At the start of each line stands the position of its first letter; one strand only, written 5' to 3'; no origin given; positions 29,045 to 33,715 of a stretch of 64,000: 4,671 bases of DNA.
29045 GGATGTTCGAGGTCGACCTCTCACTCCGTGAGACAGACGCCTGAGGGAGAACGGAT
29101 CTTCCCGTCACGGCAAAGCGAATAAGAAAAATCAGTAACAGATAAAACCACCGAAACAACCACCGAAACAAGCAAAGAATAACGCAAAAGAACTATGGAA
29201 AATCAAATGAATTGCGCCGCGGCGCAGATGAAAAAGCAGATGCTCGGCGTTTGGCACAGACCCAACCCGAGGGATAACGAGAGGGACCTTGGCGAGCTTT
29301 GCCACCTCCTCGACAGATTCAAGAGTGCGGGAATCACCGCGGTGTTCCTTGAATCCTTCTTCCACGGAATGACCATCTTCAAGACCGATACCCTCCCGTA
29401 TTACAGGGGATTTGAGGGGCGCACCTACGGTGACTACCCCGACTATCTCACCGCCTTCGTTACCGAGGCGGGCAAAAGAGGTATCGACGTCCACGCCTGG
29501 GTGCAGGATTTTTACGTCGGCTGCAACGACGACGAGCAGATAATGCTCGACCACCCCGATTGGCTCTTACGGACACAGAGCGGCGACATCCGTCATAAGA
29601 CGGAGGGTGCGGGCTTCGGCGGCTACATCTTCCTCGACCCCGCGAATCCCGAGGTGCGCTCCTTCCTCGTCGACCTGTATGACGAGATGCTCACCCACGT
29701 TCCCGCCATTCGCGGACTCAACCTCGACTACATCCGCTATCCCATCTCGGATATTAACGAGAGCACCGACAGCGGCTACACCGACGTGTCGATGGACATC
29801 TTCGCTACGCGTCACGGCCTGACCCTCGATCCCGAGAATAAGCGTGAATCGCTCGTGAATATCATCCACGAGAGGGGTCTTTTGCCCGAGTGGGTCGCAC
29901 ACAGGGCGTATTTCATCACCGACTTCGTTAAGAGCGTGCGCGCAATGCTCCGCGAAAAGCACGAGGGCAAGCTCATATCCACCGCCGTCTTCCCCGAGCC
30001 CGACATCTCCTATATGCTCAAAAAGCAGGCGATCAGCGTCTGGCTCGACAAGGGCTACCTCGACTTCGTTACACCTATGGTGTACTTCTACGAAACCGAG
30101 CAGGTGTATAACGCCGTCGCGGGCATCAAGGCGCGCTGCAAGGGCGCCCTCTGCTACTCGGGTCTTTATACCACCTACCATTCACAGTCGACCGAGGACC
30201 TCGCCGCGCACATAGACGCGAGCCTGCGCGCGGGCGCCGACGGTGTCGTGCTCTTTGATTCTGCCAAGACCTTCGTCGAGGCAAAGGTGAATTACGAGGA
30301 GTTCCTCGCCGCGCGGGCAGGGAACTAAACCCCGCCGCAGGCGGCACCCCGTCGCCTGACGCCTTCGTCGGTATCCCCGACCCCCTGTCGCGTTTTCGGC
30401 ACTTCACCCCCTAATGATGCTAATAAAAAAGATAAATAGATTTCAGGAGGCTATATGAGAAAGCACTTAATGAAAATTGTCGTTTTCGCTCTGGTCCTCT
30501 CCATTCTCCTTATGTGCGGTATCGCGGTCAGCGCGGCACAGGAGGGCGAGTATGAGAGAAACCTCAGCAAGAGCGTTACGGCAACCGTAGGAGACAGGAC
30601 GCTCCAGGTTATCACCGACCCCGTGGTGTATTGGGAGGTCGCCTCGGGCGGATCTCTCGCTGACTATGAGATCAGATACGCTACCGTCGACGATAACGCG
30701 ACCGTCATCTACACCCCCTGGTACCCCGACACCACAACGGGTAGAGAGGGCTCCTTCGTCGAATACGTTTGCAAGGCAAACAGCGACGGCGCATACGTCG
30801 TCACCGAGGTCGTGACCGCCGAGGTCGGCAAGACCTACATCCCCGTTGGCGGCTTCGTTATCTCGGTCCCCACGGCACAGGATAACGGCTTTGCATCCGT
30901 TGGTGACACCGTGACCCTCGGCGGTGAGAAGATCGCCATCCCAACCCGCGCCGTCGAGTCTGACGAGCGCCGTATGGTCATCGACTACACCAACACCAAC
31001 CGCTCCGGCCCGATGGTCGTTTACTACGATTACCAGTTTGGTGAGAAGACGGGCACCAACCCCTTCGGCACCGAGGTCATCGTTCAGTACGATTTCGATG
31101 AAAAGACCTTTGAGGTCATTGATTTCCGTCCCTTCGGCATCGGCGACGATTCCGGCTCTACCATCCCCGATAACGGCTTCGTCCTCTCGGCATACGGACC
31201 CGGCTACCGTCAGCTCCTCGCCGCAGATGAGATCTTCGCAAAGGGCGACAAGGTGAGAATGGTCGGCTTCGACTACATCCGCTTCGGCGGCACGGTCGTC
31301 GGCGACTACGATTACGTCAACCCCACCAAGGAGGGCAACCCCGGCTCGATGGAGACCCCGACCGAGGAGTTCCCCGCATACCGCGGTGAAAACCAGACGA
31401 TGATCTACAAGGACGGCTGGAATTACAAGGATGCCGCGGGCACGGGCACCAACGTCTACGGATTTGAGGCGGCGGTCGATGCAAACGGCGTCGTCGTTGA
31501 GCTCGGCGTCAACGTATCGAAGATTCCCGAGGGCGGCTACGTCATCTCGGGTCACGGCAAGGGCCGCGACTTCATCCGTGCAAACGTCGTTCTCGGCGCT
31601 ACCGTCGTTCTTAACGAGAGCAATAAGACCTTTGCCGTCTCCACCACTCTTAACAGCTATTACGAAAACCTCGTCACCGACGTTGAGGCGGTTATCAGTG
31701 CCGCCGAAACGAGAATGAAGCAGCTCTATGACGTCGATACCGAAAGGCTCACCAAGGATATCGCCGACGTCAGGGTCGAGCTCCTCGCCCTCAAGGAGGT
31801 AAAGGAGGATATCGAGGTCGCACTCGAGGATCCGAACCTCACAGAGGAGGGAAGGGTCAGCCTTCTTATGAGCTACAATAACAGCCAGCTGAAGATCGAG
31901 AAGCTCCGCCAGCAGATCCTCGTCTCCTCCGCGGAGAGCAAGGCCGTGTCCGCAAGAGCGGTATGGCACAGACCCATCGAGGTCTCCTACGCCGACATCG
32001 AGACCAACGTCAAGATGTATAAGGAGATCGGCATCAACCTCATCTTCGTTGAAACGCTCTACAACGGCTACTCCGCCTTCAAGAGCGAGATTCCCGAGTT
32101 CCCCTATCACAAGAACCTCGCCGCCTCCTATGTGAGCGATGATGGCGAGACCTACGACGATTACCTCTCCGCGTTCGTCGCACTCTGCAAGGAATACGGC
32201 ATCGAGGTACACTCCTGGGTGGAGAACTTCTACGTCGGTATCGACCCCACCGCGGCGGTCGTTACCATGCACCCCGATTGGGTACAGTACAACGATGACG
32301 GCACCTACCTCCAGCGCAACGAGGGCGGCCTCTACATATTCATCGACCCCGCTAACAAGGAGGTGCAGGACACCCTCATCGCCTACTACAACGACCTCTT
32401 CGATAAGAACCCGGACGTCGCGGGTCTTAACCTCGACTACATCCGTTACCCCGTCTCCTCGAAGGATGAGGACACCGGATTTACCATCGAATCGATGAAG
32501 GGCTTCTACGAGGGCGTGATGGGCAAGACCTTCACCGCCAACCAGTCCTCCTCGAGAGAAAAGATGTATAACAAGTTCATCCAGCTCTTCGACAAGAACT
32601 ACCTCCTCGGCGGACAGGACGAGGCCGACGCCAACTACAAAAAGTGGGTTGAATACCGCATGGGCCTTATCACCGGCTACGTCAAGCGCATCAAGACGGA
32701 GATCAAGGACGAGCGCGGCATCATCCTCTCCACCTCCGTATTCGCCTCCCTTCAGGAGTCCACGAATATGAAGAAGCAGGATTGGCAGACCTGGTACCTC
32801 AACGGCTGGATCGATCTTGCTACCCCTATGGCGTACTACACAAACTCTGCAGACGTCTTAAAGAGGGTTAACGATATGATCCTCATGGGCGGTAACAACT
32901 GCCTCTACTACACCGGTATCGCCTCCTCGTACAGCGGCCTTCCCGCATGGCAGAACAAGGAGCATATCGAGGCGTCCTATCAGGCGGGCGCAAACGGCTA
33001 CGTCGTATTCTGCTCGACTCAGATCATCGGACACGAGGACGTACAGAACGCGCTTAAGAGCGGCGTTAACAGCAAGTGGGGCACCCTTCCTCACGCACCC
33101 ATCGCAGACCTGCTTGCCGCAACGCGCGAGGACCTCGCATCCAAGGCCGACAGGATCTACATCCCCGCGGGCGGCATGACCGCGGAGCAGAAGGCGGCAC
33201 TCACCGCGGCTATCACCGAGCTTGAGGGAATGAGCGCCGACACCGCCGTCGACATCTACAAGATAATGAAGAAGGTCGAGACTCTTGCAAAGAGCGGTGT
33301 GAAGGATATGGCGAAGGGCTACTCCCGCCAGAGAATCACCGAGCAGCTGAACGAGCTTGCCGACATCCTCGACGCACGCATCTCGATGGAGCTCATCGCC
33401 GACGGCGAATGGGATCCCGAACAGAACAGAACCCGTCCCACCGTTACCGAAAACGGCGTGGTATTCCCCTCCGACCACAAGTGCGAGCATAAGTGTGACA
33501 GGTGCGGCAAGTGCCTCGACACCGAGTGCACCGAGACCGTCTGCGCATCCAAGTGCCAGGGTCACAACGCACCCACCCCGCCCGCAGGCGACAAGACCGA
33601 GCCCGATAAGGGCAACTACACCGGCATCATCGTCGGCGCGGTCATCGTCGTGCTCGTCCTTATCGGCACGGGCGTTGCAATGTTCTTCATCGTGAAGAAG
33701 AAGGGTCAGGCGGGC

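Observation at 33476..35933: Recurrent 30-aa 7-Cys/2-His module (H-x-C-x3-C-x2-C-G-K-C-x4-C-T-E-x2-C-x3-C-x-G-H) in two adjacent surface proteins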

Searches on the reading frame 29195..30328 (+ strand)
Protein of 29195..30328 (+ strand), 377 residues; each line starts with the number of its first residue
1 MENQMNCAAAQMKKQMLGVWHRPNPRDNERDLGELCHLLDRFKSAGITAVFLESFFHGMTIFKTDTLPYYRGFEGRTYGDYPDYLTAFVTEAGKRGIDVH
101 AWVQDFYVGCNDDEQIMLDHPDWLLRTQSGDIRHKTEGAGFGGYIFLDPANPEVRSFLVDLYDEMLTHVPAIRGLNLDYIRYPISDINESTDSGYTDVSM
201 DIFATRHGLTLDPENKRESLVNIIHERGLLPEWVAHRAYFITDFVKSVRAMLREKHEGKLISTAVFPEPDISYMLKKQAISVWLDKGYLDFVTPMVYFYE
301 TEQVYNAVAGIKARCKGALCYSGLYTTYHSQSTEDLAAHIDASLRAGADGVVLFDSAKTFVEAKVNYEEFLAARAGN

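Call 19: search_protein_families(library=pfam, proteins=[window:29195-30328:+], max_evalue=0.001)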
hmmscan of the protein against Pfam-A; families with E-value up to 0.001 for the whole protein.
window:29195-30328:+ (377 aa): 4 families
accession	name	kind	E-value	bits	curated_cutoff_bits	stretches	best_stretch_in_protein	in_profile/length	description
PF02638.21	GHL10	-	9.9e-17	61.4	27.9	1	38-300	24-264/311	Glycosyl hydrolase-like 10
PF13200.12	DUF4015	-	9.6e-07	28.6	27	1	112-297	85-226/313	Putative glycosyl hydrolase domain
PF14871.12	GHL6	-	2.8e-06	28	35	1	53-167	21-121/132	Hypothetical glycosyl hydrolase 6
PF02065.24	Melibiase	-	9.3e-05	22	27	1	79-172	100-184/347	Melibiase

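Call 75: search_protein_families(library=ncbifam, proteins=[window:29195-30328:+], max_evalue=0.01)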
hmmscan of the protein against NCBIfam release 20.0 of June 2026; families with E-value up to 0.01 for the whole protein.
window:29195-30328:+ (377 aa): 0 families

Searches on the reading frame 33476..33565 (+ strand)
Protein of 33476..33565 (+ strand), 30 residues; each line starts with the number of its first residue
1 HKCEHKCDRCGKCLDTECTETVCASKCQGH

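Call 23: search_protein_representatives(alignment_id=A1)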
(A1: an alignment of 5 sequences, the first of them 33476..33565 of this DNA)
Query: 5 sequences, 30 profile positions. Proteins with E-value up to 0.001 (for the whole library): 334; up to 1e-10: 162; up to 1e-30: 39. The best 150 are listed.
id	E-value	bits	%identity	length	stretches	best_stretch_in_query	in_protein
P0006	1.0e-110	377.2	-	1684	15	1-30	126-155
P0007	2.3e-72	254.6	-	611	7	1-30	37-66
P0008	1.1e-71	252.3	-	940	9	1-30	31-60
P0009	2.6e-71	251.2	-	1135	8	1-30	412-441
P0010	2.2e-67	238.6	-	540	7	1-30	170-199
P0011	1.9e-66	235.7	-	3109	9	1-30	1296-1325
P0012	3.0e-66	235.0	-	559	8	1-30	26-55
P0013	5.9e-63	224.5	-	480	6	1-30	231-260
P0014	5.7e-61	218.1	-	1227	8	1-30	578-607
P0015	2.8e-55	199.9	-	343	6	1-30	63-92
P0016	8.6e-55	198.3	-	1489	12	1-30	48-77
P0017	1.1e-52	191.6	-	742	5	1-30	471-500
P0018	2.2e-50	184.3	-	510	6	1-30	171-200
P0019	1.1e-45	169.3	-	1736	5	1-30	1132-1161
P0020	6.0e-44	163.7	-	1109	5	1-30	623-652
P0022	1.2e-42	159.5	-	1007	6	1-30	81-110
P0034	3.2e-32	126.1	-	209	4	1-30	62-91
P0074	6.2e-22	93.3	-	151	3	1-30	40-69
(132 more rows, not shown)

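Call 29: search_protein_families(library=pfam, alignment_id=A3, max_evalue=0.001)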
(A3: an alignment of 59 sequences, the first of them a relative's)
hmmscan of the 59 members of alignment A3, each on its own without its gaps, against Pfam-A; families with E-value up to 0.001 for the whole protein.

A. member 1, P0007 (611 aa): 2 families
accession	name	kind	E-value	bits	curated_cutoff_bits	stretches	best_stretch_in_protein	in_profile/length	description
PF16227.11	DUF4886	-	5.3e-62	209.4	26.7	1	350-589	1-233/242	Domain of unknown function (DUF4886)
PF07523.18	Big_3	-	2.5e-05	24.9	21.2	1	292-335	21-62/68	Bacterial Ig-like domain (group 3)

B. families by the number of members that match (of 59 scanned): 30 families (the first 25 are shown)
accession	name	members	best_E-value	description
PF09479.16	Flg_new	5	8.7e-71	Listeria-Bacteroides repeat domain (List_Bact_rpt)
PF16403.11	Bact_surface_Ig-like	5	1.3e-16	Bacterial surface protein, Ig-like domain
PF20578.4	aBig_2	5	3.4e-12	Atrophied bacterial Ig domain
PF07523.18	Big_3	4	6.1e-21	Bacterial Ig-like domain (group 3)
PF03372.29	Exo_endo_phos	4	1.9e-14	Endonuclease/Exonuclease/phosphatase family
PF14683.12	CBM-like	3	3.5e-21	Polysaccharide lyase family 4, domain III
PF02368.24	Big_2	3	2.6e-18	Bacterial Ig-like domain (group 2)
PF16227.11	DUF4886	2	5.3e-62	Domain of unknown function (DUF4886)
PF13472.12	Lipase_GDSL_2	2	2e-15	GDSL-like Lipase/Acylhydrolase family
PF24108.1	DUF7383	2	1.2e-06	Family of unknown function (DUF7383)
PF01336.31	tRNA_anti-codon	2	4.2e-06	OB-fold nucleic acid binding domain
PF09492.16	Pec_lyase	1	2.6e-92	Pectic acid lyase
PF08757.17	CotH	1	1.6e-54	CotH kinase protein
PF18283.7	CBM77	1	2.3e-32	Carbohydrate binding module 77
PF09992.14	NAGPA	1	6.6e-27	Phosphodiester glycosidase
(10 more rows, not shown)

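Call 35: find_related_loci(query=A1, collection=genome_contigs, flank=6000)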
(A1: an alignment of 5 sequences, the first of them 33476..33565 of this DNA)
Query A1 (30 aa) in genome_contigs; peptide patterns used: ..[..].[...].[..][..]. (x = any residue, [..] = any of these).
49 stretches matched a pattern; 29 encode a relative of the query (tblastn E <= 1e-3); 28 distinct loci.
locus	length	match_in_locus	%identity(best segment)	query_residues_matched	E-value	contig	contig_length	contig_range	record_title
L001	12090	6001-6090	73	1-30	3e-14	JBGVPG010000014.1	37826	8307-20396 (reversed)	MAG: Eubacteriales bacterium isolate fecal_MAG_193 fecal_MAG_193_contig_0014, whole genome shotgun sequence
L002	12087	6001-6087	67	1-30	2e-13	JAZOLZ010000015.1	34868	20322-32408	MAG: Eubacteriales bacterium isolate T1900045651_YK20190345.MAGScoT_cleanbin_000025 SGB_8205_k141_3479167, whole genome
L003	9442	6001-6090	70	1-30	9e-13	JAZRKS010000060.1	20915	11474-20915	MAG: Eubacteriales bacterium isolate T1900045445_YK20190136.MAGScoT_cleanbin_000046 SGB_7148_k141_1978379, whole genome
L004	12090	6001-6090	67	1-30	1e-12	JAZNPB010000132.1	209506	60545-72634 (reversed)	MAG: Eubacteriales bacterium isolate T1900044836_TS20190302.MAGScoT_cleanbin_000028 SGB_2923_k141_1225836, whole genome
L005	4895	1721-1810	63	1-30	2e-12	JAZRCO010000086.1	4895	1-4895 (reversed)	MAG: Eubacteriales bacterium isolate T1900045512_YK20190206.MAGScoT_cleanbin_000055 SGB_7575_k141_821771, whole genome s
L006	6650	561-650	67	1-30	6e-12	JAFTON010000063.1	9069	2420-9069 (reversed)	MAG: Clostridia bacterium isolate RGIG4006 Roe_deer_Cecum-5__c253103, whole genome shotgun sequence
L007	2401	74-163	73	1-30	9e-12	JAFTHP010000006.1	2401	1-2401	MAG: Clostridia bacterium isolate RGIG3826 Roe_deer_Cecum-1__c91940, whole genome shotgun sequence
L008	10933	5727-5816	73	1-30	1e-11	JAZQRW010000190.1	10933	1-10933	MAG: Eubacteriales bacterium isolate T1900045223_TC20190219.MAGScoT_cleanbin_000014 SGB_5379_k141_377652, whole genome s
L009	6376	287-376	63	1-30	1e-11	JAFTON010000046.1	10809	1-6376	MAG: Clostridia bacterium isolate RGIG4006 Roe_deer_Cecum-5__c124649, whole genome shotgun sequence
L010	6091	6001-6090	63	1-30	2e-11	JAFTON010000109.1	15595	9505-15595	MAG: Clostridia bacterium isolate RGIG4006 Roe_deer_Cecum-5__c462098, whole genome shotgun sequence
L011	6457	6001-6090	77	1-30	2e-11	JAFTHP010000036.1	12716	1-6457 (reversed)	MAG: Clostridia bacterium isolate RGIG3826 Roe_deer_Cecum-1__c564232, whole genome shotgun sequence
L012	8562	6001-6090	67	1-30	2e-11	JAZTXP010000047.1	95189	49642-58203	MAG: Eubacteriales bacterium isolate T1900045329_YK20190018.MAGScoT_cleanbin_000027 SGB_6499_k141_2606756, whole genome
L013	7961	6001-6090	60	1-30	3e-11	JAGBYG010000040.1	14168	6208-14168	MAG: Clostridia bacterium isolate RGIG9556 Yak_Colon-3__c166029, whole genome shotgun sequence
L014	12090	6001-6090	60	1-30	5e-11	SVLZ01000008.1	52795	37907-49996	MAG: Oscillospiraceae bacterium isolate SIG500 NODE_14680_length_52795_cov_3.053524, whole genome shotgun sequence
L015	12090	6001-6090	57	1-30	7e-11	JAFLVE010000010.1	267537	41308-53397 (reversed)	MAG: Clostridiales bacterium isolate HAN097 Seq1, whole genome shotgun sequence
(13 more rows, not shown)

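Call 46: search_protein_families(library=pfam, proteins=[P0022, P0006, P0034, P0074], max_evalue=0.1)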
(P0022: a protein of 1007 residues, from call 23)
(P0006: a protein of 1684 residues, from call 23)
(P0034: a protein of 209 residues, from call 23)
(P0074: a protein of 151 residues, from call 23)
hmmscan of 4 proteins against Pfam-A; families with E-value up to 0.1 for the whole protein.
P0022 (1007 aa): 3 families
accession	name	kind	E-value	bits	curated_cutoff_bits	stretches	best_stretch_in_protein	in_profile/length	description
PF14683.12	CBM-like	-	2.4e-05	24.8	27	0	515-608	56-143/160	Polysaccharide lyase family 4, domain III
PF18390.7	GlgX_C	-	0.0054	17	25.8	0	337-363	30-56/85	Glycogen debranching enzyme C-terminal domain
PF23960.2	DUF7289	-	0.021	14.8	27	0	558-620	39-100/238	Family of unknown function (DUF7289)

P0006 (1684 aa): 2 families
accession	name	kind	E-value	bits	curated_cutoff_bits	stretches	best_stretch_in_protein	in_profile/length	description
PF03422.21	CBM_6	-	2.7e-29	102.5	28.9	5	564-673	8-113/125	Carbohydrate binding module (family 6)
PF18099.7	CBM_35_2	-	5.1e-27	94.6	23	3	1002-1067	46-108/112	Carbohydrate binding module (family 35)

P0034 (209 aa): 1 family
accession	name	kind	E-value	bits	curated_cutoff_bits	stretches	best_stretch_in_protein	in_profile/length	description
PF09716.15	ETRAMP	-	0.019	15.4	29.1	1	1-29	1-30/81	Malarial early transcribed membrane protein (ETRAMP)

P0074 (151 aa): 1 family
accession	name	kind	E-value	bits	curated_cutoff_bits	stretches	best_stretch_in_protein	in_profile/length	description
PF12797.12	Fer4_2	-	0.084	13.3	24.5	1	100-114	8-22/22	4Fe-4S binding domain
